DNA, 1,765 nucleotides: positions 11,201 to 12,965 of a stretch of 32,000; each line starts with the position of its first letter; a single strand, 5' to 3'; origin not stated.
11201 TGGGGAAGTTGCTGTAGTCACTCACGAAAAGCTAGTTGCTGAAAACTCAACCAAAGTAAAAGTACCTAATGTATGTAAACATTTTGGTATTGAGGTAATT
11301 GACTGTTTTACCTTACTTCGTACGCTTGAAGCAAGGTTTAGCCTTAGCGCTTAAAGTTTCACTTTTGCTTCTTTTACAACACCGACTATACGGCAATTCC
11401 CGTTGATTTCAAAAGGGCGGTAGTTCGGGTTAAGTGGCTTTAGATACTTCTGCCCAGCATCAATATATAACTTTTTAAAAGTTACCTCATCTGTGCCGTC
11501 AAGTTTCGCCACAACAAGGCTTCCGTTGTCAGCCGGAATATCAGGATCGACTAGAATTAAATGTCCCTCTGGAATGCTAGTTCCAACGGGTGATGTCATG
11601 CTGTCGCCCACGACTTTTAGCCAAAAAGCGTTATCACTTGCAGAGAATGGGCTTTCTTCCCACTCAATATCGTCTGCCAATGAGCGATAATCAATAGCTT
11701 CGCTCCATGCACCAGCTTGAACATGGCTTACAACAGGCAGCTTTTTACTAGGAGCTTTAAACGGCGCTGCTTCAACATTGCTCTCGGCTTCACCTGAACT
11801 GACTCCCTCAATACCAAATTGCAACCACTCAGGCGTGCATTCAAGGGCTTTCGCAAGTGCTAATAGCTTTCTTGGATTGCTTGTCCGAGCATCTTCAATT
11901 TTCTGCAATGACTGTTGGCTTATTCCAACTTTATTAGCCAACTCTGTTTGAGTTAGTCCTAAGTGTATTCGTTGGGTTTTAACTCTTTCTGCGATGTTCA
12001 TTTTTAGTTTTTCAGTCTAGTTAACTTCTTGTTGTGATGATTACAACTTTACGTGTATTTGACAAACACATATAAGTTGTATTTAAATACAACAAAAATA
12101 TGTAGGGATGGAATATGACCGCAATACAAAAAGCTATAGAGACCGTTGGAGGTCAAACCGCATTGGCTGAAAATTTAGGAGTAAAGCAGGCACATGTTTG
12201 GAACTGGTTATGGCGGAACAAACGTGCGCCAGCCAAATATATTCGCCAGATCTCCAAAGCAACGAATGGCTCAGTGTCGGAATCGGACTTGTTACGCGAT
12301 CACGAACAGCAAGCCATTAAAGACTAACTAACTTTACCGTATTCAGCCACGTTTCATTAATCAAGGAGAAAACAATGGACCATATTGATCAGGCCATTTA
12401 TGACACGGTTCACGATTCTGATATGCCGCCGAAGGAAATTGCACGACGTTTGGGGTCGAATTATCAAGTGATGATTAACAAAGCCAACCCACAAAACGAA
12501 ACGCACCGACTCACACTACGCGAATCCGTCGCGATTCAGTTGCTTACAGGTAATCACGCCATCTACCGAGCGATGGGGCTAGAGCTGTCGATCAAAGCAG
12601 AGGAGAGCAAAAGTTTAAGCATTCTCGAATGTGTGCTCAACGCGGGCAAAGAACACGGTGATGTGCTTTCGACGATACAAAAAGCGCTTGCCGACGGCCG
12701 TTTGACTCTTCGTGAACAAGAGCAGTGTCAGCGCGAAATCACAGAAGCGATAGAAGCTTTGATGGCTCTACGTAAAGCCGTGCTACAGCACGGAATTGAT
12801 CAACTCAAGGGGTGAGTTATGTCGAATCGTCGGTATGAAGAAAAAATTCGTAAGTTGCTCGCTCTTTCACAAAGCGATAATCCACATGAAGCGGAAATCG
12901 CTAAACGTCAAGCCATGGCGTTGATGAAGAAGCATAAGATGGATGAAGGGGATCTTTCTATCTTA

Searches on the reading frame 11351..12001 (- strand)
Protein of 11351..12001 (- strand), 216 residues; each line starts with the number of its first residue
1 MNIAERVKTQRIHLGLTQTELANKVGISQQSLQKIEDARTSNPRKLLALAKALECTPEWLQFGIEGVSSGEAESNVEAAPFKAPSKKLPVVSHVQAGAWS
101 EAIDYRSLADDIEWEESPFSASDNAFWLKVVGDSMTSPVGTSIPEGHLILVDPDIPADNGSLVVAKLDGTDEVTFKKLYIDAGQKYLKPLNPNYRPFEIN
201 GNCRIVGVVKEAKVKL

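Call 10: search_protein_families(library=pfam, proteins=[window:11351-12001:-], max_evalue=0.001)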
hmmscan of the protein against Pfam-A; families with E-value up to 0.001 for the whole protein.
window:11351-12001:- (216 aa): 5 families
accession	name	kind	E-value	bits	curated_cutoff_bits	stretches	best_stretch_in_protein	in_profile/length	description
PF00717.28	Peptidase_S24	-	1.2e-29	102.8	23.3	1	89-209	1-115/116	Peptidase S24-like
PF01381.28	HTH_3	-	2.1e-12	47.3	23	1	8-60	2-55/55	Helix-turn-helix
PF13560.12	HTH_31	-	6.1e-08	33.3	27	1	4-58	3-59/64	Helix-turn-helix domain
PF12844.13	HTH_19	-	3.5e-07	30.4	30.2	1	5-60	2-58/64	Helix-turn-helix domain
PF13443.12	HTH_26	-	4.2e-05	24.2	22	1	14-58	9-55/63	Cro/C1-type HTH DNA-binding domain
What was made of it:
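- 11351..12001 (-): CI/LexA-like repressor (HTH plus S24 peptidase), the presumed target of the antirepressor. Included as context. Pfam (call 10).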

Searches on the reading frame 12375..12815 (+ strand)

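Call 10: search_protein_families(library=pfam, proteins=[window:12375-12815:+], max_evalue=0.001)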
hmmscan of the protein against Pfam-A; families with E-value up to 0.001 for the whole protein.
window:12375-12815:+ (146 aa): 1 family
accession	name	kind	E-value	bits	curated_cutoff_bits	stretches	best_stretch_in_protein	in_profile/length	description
PF06892.16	Phage_CP76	-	7.3e-42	143.1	26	1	2-138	1-145/146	Phage regulatory protein CII (CP76)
